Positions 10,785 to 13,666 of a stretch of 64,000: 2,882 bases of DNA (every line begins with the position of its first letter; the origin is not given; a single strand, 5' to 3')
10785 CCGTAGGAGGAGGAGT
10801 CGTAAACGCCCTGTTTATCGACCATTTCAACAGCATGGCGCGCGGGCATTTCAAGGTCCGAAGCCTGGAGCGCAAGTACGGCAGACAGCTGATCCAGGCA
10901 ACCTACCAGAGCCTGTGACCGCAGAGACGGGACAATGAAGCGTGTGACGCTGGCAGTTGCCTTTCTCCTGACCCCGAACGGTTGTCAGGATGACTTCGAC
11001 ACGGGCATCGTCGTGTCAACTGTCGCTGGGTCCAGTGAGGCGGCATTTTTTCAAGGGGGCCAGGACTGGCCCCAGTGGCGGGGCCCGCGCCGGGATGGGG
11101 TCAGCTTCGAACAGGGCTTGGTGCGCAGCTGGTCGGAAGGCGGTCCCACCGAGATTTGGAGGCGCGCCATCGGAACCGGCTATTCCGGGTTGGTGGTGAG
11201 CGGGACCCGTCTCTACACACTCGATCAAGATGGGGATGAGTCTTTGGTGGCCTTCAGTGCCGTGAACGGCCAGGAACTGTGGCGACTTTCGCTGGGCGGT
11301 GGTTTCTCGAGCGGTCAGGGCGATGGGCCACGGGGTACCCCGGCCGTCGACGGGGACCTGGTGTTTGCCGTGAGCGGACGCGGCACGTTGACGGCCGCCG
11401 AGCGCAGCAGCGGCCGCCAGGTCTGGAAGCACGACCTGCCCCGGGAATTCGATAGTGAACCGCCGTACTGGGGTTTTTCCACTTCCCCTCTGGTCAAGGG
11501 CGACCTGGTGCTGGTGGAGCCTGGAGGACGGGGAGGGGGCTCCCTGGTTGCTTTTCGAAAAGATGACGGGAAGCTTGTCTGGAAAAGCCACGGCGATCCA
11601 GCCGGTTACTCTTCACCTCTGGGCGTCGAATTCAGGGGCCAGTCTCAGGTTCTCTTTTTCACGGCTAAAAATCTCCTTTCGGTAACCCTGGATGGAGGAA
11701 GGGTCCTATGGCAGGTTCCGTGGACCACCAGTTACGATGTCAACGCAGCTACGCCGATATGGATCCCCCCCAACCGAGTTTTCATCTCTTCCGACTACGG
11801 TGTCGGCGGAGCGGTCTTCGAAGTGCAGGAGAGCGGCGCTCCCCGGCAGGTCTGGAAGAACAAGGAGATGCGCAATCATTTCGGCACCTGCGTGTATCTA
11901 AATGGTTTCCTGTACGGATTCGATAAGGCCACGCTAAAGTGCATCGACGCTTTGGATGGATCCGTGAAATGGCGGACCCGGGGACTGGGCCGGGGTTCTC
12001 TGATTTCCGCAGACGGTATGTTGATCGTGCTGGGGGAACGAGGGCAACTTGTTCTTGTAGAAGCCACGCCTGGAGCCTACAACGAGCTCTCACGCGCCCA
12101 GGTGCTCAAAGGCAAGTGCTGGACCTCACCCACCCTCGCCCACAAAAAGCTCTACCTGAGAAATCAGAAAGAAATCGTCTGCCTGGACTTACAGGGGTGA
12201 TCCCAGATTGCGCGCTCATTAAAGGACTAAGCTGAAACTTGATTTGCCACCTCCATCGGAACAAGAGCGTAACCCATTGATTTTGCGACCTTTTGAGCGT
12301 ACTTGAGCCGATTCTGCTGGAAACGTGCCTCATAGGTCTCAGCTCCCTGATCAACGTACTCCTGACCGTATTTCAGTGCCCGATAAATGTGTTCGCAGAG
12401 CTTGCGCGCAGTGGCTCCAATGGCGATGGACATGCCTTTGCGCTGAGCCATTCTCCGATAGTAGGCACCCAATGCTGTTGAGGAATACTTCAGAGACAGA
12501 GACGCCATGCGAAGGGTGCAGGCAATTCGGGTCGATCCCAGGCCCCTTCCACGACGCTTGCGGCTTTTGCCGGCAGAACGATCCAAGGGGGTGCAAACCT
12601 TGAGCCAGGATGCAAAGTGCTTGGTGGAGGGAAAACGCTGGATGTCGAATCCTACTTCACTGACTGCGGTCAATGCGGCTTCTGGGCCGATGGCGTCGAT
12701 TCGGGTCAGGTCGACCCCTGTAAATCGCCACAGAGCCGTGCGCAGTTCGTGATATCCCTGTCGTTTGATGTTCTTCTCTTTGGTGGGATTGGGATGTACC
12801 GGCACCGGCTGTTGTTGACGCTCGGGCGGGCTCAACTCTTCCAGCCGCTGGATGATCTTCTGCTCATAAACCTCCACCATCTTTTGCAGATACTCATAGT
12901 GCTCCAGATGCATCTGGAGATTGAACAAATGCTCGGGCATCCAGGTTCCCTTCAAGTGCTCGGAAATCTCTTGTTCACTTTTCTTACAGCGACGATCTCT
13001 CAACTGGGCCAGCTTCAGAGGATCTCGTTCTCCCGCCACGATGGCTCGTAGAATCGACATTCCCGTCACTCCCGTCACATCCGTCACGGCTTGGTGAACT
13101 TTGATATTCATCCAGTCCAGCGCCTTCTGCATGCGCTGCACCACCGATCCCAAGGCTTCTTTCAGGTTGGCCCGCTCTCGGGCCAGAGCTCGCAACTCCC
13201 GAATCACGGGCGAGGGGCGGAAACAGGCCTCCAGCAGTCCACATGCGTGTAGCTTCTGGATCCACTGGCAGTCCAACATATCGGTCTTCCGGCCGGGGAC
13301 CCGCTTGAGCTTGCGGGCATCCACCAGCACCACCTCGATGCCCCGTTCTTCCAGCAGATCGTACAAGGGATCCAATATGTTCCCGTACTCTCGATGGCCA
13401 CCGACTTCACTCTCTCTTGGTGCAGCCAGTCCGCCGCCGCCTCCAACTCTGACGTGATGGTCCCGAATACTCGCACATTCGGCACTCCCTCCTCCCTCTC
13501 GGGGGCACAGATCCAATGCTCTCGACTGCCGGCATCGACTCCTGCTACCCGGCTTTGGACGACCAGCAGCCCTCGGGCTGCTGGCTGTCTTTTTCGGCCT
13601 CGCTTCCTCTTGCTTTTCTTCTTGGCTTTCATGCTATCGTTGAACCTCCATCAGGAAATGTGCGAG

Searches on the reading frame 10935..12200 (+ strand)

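Call 5: search_protein_families(library=pfam, proteins=[window:10935-12200:+], max_evalue=0.01)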
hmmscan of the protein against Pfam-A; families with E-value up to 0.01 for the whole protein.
window:10935-12200:+ (421 aa): 4 families
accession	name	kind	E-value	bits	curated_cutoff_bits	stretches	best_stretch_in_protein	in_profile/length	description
PF13360.13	PQQ_2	-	5.5e-35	121.5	27.6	3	101-348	2-233/233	Outer membrane protein assembly factor BamB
PF13570.13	Beta-prop_ACSF4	-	5.6e-11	42.9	133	2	201-407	112-316/329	Beta-alanine-activating enzyme, beta-propeller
PF01011.28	PQQ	-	3.8e-05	23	26.7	0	82-121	538-577/595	Glucose/ethanol/alcohol dehydrogenase, beta-propeller domain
PF25293.1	Beta-prop_EMC1_N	-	0.00035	20.7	34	0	75-172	55-151/219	EMC1 N-terminal beta-propeller domain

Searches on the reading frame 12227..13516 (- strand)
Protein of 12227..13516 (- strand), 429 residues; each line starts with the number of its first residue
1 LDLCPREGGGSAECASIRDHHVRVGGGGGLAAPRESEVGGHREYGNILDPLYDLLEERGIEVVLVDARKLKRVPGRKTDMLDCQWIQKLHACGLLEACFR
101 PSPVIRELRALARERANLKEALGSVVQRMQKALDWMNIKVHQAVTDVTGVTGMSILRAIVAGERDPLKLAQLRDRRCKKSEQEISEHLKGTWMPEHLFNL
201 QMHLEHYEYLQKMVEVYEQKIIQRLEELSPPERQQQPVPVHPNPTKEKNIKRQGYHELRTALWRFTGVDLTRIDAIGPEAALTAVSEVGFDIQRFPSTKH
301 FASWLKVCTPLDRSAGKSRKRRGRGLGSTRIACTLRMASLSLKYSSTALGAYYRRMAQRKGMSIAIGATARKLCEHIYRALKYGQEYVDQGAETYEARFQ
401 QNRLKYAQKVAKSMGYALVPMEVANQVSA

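Call 5: search_protein_families(library=pfam, proteins=[window:12227-13516:-], max_evalue=0.01)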
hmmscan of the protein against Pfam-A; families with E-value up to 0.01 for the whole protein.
window:12227-13516:- (429 aa): 2 families
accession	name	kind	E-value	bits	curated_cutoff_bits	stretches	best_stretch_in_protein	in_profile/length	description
PF01548.23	DEDD_Tnp_IS110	-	1.4e-10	41.6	29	1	45-134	56-151/155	Transposase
PF02371.22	Transposase_20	-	5.4e-10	40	21.3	1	270-353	4-86/87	Transposase IS116/IS110/IS902 family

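Call 6: search_protein_families(library=ncbifam, proteins=[window:12227-13516:-], max_evalue=0.01)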
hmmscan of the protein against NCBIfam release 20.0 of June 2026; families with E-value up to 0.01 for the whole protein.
window:12227-13516:- (429 aa): 2 families
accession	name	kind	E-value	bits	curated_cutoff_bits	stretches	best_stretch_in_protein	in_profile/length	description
NF033542.1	transpos_IS110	equivalog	1.9e-51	175.2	140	1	50-385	63-342/343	IS110 family RNA-guided transposase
NF051857.1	transpos_IS110_2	equivalog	0.00012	21.3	180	1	54-228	71-238/393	IS110 family transposase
